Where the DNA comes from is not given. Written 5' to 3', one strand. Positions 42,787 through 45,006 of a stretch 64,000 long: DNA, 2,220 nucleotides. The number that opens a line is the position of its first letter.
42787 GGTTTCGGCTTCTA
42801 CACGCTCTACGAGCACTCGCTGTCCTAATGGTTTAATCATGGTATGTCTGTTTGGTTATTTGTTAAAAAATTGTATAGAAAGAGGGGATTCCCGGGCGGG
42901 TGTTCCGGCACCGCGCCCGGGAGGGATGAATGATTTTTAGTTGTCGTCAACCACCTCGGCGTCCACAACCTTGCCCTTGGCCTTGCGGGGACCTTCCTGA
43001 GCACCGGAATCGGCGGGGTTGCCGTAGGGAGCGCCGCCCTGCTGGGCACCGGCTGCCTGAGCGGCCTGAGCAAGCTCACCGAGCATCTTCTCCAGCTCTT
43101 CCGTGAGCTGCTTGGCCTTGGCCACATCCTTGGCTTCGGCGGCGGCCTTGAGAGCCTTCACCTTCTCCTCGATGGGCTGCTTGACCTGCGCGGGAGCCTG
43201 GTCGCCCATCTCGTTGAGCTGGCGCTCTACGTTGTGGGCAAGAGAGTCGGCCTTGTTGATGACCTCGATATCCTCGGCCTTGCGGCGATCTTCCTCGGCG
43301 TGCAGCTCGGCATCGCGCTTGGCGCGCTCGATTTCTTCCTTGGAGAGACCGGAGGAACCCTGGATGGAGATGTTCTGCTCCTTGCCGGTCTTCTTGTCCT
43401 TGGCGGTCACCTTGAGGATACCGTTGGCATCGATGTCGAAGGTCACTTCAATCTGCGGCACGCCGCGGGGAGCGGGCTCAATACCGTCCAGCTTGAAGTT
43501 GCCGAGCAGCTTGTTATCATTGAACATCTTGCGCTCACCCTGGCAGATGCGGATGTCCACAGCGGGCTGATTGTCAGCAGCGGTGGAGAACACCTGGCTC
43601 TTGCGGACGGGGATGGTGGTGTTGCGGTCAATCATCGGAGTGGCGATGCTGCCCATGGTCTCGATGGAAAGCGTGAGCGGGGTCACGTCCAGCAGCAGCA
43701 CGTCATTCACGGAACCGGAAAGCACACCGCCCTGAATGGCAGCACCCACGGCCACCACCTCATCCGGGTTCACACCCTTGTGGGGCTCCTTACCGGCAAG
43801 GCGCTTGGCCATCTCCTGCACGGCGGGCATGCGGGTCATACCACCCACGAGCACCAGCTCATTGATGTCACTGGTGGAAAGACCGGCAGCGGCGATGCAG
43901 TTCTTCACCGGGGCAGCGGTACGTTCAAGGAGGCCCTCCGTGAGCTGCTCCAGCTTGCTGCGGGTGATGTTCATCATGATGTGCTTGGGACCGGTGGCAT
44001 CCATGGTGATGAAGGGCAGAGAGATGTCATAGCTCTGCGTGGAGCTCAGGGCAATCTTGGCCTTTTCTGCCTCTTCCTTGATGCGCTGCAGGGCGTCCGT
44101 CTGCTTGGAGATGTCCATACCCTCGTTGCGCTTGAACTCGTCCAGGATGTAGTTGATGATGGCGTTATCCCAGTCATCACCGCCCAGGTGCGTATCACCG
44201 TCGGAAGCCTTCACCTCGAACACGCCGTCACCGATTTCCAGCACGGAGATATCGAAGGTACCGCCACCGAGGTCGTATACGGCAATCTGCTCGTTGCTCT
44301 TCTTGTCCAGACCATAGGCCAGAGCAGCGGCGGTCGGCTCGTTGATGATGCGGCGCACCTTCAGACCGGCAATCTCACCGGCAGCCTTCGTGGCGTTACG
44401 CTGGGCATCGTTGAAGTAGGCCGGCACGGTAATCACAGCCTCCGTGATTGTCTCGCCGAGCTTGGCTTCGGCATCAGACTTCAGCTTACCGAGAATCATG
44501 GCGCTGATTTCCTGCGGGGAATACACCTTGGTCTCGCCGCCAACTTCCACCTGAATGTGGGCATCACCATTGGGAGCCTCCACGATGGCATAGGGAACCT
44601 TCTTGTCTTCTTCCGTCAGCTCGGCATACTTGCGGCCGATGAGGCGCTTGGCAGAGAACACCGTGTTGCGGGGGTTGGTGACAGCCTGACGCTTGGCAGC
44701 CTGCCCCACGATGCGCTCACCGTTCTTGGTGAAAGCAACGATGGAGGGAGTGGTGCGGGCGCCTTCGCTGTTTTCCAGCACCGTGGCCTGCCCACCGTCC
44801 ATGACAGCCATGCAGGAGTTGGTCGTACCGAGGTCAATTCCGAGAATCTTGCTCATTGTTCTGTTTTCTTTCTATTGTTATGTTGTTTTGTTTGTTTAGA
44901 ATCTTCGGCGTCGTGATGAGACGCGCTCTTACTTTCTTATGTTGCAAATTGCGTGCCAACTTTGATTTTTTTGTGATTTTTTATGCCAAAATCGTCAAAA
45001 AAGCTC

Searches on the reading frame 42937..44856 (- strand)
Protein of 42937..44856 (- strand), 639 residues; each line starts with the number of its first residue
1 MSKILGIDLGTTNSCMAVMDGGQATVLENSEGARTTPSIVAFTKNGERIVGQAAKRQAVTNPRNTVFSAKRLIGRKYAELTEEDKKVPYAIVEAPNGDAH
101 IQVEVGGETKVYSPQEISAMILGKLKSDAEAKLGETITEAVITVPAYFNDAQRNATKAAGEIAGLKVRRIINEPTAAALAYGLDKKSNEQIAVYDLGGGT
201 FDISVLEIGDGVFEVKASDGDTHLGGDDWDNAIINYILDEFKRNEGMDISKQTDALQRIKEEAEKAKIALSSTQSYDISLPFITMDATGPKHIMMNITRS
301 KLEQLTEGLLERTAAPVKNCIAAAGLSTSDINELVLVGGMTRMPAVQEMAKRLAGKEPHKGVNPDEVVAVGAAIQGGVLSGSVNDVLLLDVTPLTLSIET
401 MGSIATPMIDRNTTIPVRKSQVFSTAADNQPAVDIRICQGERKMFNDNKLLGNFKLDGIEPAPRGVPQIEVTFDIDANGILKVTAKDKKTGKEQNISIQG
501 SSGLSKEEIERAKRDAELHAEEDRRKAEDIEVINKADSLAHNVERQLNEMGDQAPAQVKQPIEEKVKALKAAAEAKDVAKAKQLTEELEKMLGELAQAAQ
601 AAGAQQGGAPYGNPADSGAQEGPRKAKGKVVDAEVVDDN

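Call 24: search_protein_families(library=pfam, proteins=[window:42937-44856:-], max_evalue=0.001)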
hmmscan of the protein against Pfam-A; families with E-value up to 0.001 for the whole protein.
window:42937-44856:- (639 aa): 3 families
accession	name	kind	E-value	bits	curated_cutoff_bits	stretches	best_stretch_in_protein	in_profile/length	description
PF00012.26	HSP70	-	9.5e-253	840.3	20.6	1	4-598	1-596/599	Hsp70 protein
PF06723.19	MreB_Mbl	-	2e-16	60.2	27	1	128-373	84-316/327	MreB/Mbl protein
PF02782.22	FGGY_C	-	4.1e-05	23.9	27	1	233-378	50-196/198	FGGY family of carbohydrate kinases, C-terminal domain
